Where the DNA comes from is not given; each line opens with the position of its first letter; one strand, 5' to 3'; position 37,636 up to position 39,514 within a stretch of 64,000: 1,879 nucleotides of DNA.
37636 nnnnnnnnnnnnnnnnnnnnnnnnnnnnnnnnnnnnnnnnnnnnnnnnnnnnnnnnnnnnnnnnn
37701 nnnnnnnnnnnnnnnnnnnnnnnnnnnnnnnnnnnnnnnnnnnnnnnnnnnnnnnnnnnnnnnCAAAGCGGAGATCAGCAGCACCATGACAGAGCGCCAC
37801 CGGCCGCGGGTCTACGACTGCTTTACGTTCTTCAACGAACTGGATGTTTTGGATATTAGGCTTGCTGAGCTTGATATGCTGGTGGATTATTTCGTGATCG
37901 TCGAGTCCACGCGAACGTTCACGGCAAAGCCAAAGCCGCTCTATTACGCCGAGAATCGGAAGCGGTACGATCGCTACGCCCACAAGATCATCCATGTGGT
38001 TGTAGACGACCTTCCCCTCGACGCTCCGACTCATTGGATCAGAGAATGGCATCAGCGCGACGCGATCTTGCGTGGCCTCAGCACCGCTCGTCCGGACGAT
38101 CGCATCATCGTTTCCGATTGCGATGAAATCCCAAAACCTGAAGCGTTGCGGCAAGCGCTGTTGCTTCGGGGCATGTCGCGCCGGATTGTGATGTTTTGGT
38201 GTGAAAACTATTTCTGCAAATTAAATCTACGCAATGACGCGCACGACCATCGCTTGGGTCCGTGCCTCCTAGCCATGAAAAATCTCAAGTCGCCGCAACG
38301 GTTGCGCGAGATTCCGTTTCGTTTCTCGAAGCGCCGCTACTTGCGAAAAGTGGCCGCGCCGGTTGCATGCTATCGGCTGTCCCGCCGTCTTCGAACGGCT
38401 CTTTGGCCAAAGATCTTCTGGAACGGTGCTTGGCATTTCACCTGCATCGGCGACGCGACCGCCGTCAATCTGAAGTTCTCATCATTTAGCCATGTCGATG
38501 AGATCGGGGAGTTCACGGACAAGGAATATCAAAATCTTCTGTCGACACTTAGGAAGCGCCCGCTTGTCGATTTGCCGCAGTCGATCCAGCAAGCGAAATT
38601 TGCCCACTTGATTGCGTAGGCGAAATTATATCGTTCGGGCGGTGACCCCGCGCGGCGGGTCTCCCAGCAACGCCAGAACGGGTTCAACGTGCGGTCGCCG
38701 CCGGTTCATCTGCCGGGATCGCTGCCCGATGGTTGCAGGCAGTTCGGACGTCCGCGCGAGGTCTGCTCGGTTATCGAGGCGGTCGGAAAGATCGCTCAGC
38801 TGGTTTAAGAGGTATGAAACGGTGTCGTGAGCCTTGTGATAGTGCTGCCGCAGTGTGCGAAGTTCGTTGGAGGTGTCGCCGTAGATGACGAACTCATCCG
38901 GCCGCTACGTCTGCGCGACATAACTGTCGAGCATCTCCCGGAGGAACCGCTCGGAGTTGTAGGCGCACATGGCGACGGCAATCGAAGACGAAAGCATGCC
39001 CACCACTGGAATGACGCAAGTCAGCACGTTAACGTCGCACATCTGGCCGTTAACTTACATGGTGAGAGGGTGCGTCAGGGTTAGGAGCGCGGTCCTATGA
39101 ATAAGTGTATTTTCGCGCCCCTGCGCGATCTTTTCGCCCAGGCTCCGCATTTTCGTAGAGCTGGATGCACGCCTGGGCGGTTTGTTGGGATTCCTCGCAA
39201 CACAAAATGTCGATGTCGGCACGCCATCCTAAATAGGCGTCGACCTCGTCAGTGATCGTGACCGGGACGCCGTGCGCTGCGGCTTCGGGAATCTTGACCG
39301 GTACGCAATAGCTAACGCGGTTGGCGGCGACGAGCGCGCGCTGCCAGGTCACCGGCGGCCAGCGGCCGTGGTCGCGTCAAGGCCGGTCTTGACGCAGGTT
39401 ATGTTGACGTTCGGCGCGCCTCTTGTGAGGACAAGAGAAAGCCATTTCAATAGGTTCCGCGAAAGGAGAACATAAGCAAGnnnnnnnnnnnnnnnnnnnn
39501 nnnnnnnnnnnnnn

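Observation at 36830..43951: Lower-GC island rich in methyltransferases and glycosyltransferases but lacking export, polymerase and sugar-nucleotide genes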

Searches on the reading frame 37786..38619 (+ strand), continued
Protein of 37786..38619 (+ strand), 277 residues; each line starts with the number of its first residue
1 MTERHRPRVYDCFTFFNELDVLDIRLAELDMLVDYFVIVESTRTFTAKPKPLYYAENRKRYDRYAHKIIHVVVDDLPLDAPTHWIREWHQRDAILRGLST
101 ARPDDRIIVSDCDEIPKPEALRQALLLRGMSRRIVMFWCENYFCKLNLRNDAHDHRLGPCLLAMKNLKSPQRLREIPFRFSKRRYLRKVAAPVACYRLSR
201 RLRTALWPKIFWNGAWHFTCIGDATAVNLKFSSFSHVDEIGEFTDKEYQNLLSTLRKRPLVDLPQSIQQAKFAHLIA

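Call 49: search_dna_similar(query=window:37786-38619:+, collection=phages, mode=protein, max_rows=15)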
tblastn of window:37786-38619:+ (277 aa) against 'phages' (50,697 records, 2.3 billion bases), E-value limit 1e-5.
Records with a match: 7; places in all: 7; records where one place covers at least 80% of the query: 0.
Best place of each record, by identity: <60% 7.
By first word of the organism name: Synechococcus 5; Marine 1; uncultured 1.
By host as written in the record: Synechococcus sp. MW02 4; - 2; Synechococcus sp. LTWRED 1.
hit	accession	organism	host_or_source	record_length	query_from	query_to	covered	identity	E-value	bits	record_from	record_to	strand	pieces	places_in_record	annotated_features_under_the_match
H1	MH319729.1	Marine virus AG-345-D19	single cell amplified by WGA-X; seawater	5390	40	236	71%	26.5%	3e-8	60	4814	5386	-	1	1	record has no annotation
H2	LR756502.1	uncultured phage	metagenomic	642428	5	124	43%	34.8%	2e-16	85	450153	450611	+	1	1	record has no annotation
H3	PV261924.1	Synechococcus phage RN05-S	Synechococcus sp. MW02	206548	8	123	42%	33.6%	3e-9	63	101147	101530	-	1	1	glycosyltransferase family 17 protein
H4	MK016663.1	Synechococcus phage S-H68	Synechococcus sp. LTWRED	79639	8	123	42%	33.6%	3e-9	63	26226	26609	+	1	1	hypothetical protein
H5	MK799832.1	Synechococcus phage S-B05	Synechococcus sp. MW02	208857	8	123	42%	33.6%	3e-9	63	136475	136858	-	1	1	glycosyltransferase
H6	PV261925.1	Synechococcus phage RB11-B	Synechococcus sp. MW02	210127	8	123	42%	33.6%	3e-9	63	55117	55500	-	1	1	glycosyltransferase family 17 protein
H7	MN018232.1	Synechococcus phage S-B43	Synechococcus sp. MW02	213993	8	123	42%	33.6%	3e-9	63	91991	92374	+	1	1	putative multiple-type acyltransferase domain-containing protein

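Call 71: search_dna_similar(query=window:37786-38619:+, collection=plasmids, mode=protein, max_rows=15)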
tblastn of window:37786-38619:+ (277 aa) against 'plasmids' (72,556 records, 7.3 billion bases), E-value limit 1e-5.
Records with a match: 14; places in all: 19; records where one place covers at least 80% of the query: 12.
Best place of each record, by identity: <60% 14.
By first word of the organism name: Azospirillum 8; Pantoea 2; Niveispirillum 1; Sinorhizobium 1; Bdellovibrio 1; Tistrella 1.
By predicted mobility (MOB-suite, as given by PLSDB): non-mobilizable 11; mobilizable 2; conjugative 1.
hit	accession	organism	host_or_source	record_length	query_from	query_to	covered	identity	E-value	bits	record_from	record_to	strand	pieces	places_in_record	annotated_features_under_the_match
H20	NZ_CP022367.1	Azospirillum sp. TSH58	single cell,paddy soils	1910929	8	250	88%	39.5%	2e-38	150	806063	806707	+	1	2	record has no annotation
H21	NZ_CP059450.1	Azospirillum brasilense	Prokaryotes,soil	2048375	8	250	88%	38.7%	3e-36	143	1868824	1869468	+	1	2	none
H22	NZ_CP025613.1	Niveispirillum cyanobacteriorum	sing cell,cyanobacterial aggregates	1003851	8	245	86%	39.4%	2e-38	150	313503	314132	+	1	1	none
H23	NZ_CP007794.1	Azospirillum argentinense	Triticum aestivum L.,Root,wheat ...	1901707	9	250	87%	38.5%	2e-36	144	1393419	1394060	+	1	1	record has no annotation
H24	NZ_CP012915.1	Azospirillum brasilense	Digitaria eriantha,microbe,root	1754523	9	250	87%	38.5%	3e-36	144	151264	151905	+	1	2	none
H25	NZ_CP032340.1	Azospirillum brasilense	soil sample,Agricultural field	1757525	9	250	87%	38.5%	3e-36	144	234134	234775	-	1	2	none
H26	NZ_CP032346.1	Azospirillum brasilense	soil sample,Agricultural field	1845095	9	250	87%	38.5%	2e-35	141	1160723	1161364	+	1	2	record has no annotation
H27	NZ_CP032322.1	Azospirillum argentinense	soil sample,Agricultural field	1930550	9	250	87%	38.1%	8e-36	142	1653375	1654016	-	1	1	record has no annotation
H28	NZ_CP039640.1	Azospirillum sp. TSH100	soil,soil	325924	8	255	90%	33.9%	4e-29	123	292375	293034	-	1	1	hypothetical protein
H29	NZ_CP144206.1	Sinorhizobium chiapasense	mixed culture,rhizosphere soil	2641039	8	247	87%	34.8%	2e-25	112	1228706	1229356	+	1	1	none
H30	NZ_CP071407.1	Pantoea deleyi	mushroom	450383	9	276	97%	29.9%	1e-18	93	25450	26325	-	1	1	benzoate transporter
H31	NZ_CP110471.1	Pantoea anthophila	Wampee planting region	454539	7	248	87%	31.2%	1e-11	72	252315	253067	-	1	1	benzoate transporter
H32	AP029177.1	Bdellovibrio sp. HAGR004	Microbe,sewage sludge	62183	59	277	79%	28.8%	2e-12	74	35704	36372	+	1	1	hypothetical protein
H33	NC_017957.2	Tistrella mobilis KA081020-065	-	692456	8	159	55%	38.2%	2e-18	92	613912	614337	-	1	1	putative N-acetylglucosaminyltransferase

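Call 73: get_annotated_region(hit=H24, flank=9000)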
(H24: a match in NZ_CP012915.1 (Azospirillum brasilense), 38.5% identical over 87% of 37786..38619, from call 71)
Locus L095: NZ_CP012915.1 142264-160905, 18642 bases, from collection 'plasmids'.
description: Azospirillum brasilense strain Sp 7 plasmid ABSP7_p1, complete sequence
organism: Azospirillum brasilense (NCBI taxid 192)
taxonomy: Bacteria; Pseudomonadota; Alphaproteobacteria; Rhodospirillales; Azospirillaceae; Azospirillum; Azospirillum brasilense
host: -; source: Digitaria eriantha,microbe,root; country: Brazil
typing (MOB-suite, as given by PLSDB): non-mobilizable; replicon rep_cluster_622
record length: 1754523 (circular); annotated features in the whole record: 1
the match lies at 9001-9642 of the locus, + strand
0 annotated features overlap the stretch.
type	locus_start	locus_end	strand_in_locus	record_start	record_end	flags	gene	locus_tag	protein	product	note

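Call 76: search_protein_families(library=pfam, proteins=[L095:7495-11355:+, L095:3374-6367:-, L095:11336-14332:-, L095:1547-3349:-, L095:6208-7491:-, L095:14883-18620:+], max_evalue=0.0001)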
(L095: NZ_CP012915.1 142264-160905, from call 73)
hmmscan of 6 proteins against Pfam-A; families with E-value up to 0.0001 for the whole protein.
L095:7495-11355:+ (1286 aa): 12 families
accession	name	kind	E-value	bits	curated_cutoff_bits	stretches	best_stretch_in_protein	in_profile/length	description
PF04724.18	Glyco_transf_17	-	2.9e-27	96.1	26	1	501-708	73-278/348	Glycosyltransferase family 17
PF13431.12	TPR_17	-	4.7e-17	61.2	24.4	0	856-886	3-33/34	Tetratricopeptide repeat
PF14559.12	TPR_19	-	2.5e-13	50.6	25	1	842-887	1-46/68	Tetratricopeptide repeat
PF13414.12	TPR_11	-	2e-12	47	26.8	0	845-880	7-42/42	TPR repeat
PF13432.12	TPR_16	-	9.8e-12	45.5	32.7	1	838-900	3-65/65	Tetratricopeptide repeat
PF07719.23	TPR_2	-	2.2e-11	43.4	27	0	867-897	2-32/34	Tetratricopeptide repeat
PF13428.12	TPR_14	-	2.1e-09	37.6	23.5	0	837-873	6-42/44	Tetratricopeptide repeat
PF13692.12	Glyco_trans_1_4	-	3.8e-09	37.4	27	1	215-341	14-132/142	Glycosyl transferases group 1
PF00515.34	TPR_1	-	1.6e-08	34.5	27.8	0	867-897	2-32/34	Tetratricopeptide repeat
PF00534.26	Glycos_transf_1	-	1.8e-05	24.8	26.4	1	250-326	57-132/172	Glycosyl transferases group 1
PF13181.12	TPR_8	-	2.8e-05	24.4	25.7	0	867-898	2-33/34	Tetratricopeptide repeat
PF13176.12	TPR_7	-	8.8e-05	22.8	27.9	0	870-900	3-33/36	Tetratricopeptide repeat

L095:3374-6367:- (997 aa): 12 families
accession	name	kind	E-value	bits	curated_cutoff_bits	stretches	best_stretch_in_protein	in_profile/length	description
PF00535.33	Glycos_transf_2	-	3.1e-21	76.5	23.3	1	209-347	1-128/168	Glycosyl transferase family 2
PF07719.23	TPR_2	-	1.5e-15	56.4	27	0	678-707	4-33/34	Tetratricopeptide repeat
PF00515.34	TPR_1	-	1.2e-11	44.4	27.8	0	680-708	6-34/34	Tetratricopeptide repeat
PF13428.12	TPR_14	-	1.7e-11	44.1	23.5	0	678-716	4-42/44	Tetratricopeptide repeat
PF13181.12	TPR_8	-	3.9e-11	42.6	25.7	0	573-604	1-32/34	Tetratricopeptide repeat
PF13431.12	TPR_17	-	1.4e-10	41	24.4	0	698-720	2-24/34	Tetratricopeptide repeat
PF14559.12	TPR_19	-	3.2e-09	37.4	25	0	651-706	1-56/68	Tetratricopeptide repeat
PF13432.12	TPR_16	-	7.8e-08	33.1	32.7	1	512-565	4-57/65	Tetratricopeptide repeat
PF13414.12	TPR_11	-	4.7e-07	29.8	26.8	0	517-552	6-41/42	TPR repeat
PF13641.12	Glyco_tranf_2_3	-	7.9e-07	29.8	27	1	209-337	4-124/230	Glycosyltransferase like family 2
PF10111.15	Glyco_tranf_2_2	-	1.1e-06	28.8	27.3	1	236-343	16-131/276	Glycosyltransferase like family 2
PF23914.1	TPR_CcmH_CycH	-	1.5e-05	25.3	42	0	596-700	39-146/158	Cytochrome c-type biogenesis protein H TPR domain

L095:11336-14332:- (998 aa): 9 families
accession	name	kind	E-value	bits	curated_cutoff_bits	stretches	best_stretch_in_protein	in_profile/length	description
PF13844.12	Glyco_transf_41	-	5.4e-79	266.3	25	2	784-972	354-542/543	Glycosyl transferase family 41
PF13181.12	TPR_8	-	3.6e-09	36.5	25.7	0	431-462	1-32/34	Tetratricopeptide repeat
PF13371.12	TPR_9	-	7.5e-08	32.7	35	0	373-433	5-65/73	Tetratricopeptide repeat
PF07719.23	TPR_2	-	2.1e-07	31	27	0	431-463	1-33/34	Tetratricopeptide repeat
PF13414.12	TPR_11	-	4.1e-07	30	26.8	0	474-506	1-33/42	TPR repeat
PF13432.12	TPR_16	-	9.7e-07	29.6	32.7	1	402-463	2-63/65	Tetratricopeptide repeat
PF14559.12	TPR_19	-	2.4e-06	28.2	25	0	374-429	2-57/68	Tetratricopeptide repeat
PF00515.34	TPR_1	-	5.4e-05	23.3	27.8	0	431-462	1-32/34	Tetratricopeptide repeat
PF13428.12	TPR_14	-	6.8e-05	23.6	23.5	0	472-506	6-40/44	Tetratricopeptide repeat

L095:1547-3349:- (600 aa): 20 families
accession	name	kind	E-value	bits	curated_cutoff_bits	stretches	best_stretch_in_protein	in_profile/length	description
PF13181.12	TPR_8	-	1.9e-35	118.4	25.7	1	220-250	3-33/34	Tetratricopeptide repeat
PF00515.34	TPR_1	-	2.8e-33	112.8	27.8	2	220-250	3-33/34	Tetratricopeptide repeat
PF07719.23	TPR_2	-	3.3e-32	108.4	27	1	220-250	3-33/34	Tetratricopeptide repeat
PF13432.12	TPR_16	-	6.7e-27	94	32.7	2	19-82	2-65/65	Tetratricopeptide repeat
PF13431.12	TPR_17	-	1.1e-26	91.3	24.4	0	36-68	1-33/34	Tetratricopeptide repeat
PF13414.12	TPR_11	-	1.8e-26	92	26.8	1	230-261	6-37/42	TPR repeat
PF13374.12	TPR_10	-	2e-24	85.3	27.5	2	221-247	5-31/42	Tetratricopeptide repeat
PF13424.12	TPR_12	-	2.5e-22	79.3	30.1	3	185-248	4-75/77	Tetratricopeptide repeat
PF14559.12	TPR_19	-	2.8e-21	76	25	3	26-83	3-60/68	Tetratricopeptide repeat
PF13428.12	TPR_14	-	4e-21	73.8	23.5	0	14-56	1-43/44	Tetratricopeptide repeat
PF13176.12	TPR_7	-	2.5e-20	71.2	27.9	0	84-113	2-32/36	Tetratricopeptide repeat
PF12895.13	ANAPC3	-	2.7e-13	50.4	27.2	1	29-105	4-79/82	Anaphase-promoting complex, cyclosome, subunit 3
PF24575.1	TPR_Slam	-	1.3e-11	45.3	35.2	0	125-171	54-102/104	Surface lipoprotein assembly modifier, N-terminal TPR repeats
PF13371.12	TPR_9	-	3.6e-11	43.3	35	0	196-254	7-65/73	Tetratricopeptide repeat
PF13174.12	TPR_6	-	1.5e-10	41.4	26.3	0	16-46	2-32/33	Tetratricopeptide repeat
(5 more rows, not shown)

L095:6208-7491:- (427 aa): 3 families
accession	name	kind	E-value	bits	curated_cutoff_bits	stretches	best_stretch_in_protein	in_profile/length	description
PF00534.26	Glycos_transf_1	-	3.5e-13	49.9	26.4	1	205-352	12-135/172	Glycosyl transferases group 1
PF20706.3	GT4-conflict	-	9e-13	48.4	26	1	301-421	274-384/385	Family 4 Glycosyltransferase in conflict systems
PF13692.12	Glyco_trans_1_4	-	3.5e-11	44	27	1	285-352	56-119/142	Glycosyl transferases group 1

L095:14883-18620:+ (1245 aa): 17 families
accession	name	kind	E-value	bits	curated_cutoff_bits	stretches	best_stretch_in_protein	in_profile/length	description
PF13844.12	Glyco_transf_41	-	7.7e-54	183.3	25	2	865-1023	69-229/543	Glycosyl transferase family 41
PF07719.23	TPR_2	-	1.5e-27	93.9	27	0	655-687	2-34/34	Tetratricopeptide repeat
PF13432.12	TPR_16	-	3.4e-21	75.8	32.7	2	625-688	2-65/65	Tetratricopeptide repeat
PF00515.34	TPR_1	-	5.3e-21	74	27.8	0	722-753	1-32/34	Tetratricopeptide repeat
PF13414.12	TPR_11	-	7.8e-21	73.9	26.8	1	763-804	1-42/42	TPR repeat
PF14559.12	TPR_19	-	2.7e-19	69.7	25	1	632-690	3-61/68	Tetratricopeptide repeat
PF13428.12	TPR_14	-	7.1e-19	66.8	23.5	0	660-693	7-40/44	Tetratricopeptide repeat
PF13431.12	TPR_17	-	9.4e-19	66.5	24.4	0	714-742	5-33/34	Tetratricopeptide repeat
PF13181.12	TPR_8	-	1.6e-18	65.7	25.7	0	722-753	1-32/34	Tetratricopeptide repeat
PF13176.12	TPR_7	-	1.2e-14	53.5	27.9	0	659-686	4-31/36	Tetratricopeptide repeat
PF13424.12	TPR_12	-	9.7e-13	48.6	30.1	1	654-718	3-75/77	Tetratricopeptide repeat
PF24575.1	TPR_Slam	-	9.4e-10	39.3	35.2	0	661-700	54-93/104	Surface lipoprotein assembly modifier, N-terminal TPR repeats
PF13174.12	TPR_6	-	1.1e-09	38.7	26.3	0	795-822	5-32/33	Tetratricopeptide repeat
PF13374.12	TPR_10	-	8.2e-09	35.6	27.5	0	658-682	6-30/42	Tetratricopeptide repeat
PF23914.1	TPR_CcmH_CycH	-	6.8e-08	33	42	1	710-815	38-146/158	Cytochrome c-type biogenesis protein H TPR domain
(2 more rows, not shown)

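Call 109: search_protein_families(library=padloc, proteins=[window:37786-38619:+], max_evalue=0.001)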
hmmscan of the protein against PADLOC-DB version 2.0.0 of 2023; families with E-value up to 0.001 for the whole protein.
window:37786-38619:+ (277 aa): 0 families

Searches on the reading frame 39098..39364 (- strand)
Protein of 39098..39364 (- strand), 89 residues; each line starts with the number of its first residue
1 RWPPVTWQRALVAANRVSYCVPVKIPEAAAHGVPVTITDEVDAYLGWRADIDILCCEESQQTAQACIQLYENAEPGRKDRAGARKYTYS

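Call 107: search_protein_families(library=pfam, proteins=[window:39098-39364:-], max_evalue=1)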
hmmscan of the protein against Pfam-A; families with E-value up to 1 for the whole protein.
seq(89 aa): 2 families
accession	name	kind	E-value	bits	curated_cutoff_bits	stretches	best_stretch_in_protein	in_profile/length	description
PF13692.12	Glyco_trans_1_4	-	0.006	17.3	27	1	12-72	81-142/142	Glycosyl transferases group 1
PF16352.10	DUF4980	-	0.05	13.9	28.9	1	12-60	45-92/109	Domain of unknown function (DUF4980)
